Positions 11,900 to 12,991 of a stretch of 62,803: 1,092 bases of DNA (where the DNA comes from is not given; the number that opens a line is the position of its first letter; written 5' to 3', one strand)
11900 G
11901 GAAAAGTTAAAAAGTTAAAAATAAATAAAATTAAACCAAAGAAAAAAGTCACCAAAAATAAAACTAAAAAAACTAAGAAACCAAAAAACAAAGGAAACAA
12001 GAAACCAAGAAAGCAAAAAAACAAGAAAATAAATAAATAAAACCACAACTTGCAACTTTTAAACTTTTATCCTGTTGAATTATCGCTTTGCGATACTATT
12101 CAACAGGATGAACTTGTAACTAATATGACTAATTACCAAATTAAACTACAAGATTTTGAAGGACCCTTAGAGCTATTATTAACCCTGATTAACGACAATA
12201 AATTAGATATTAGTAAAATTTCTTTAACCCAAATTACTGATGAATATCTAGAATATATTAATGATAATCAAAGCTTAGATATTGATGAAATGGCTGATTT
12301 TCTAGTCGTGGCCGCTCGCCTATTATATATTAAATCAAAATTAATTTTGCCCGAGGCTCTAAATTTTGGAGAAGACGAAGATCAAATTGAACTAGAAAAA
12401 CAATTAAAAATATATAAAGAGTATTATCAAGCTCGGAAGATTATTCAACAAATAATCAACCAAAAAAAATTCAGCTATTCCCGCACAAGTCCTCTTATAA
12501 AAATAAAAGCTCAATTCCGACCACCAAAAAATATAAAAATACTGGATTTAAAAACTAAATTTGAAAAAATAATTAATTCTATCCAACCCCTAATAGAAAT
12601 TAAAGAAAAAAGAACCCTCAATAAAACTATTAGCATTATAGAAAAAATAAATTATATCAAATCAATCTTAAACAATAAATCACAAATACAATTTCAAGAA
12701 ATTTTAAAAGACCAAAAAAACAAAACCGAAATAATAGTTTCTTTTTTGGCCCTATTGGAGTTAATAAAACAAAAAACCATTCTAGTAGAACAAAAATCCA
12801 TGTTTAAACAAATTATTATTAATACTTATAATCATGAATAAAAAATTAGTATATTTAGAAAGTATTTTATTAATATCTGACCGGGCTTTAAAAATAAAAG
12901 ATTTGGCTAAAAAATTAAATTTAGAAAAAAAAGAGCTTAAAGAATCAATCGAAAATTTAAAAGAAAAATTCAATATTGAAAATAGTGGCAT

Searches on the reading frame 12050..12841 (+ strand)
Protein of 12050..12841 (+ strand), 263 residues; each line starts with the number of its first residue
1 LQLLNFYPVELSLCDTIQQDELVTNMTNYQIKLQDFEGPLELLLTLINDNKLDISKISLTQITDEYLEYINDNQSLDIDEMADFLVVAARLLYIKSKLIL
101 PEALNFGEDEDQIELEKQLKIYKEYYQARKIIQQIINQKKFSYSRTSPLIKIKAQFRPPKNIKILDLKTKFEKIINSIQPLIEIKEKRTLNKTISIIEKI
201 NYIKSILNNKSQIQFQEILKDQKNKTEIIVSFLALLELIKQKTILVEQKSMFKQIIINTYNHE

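Call 14: search_protein_families(library=pfam, proteins=[window:12050-12841:+])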
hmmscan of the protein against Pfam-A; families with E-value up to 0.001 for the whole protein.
window:12050-12841:+ (263 aa): 1 family
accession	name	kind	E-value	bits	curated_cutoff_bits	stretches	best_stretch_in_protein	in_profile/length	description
PF02616.19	SMC_ScpA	-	4.8e-25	89.3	24.6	1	46-258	1-230/232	Segregation and condensation protein ScpA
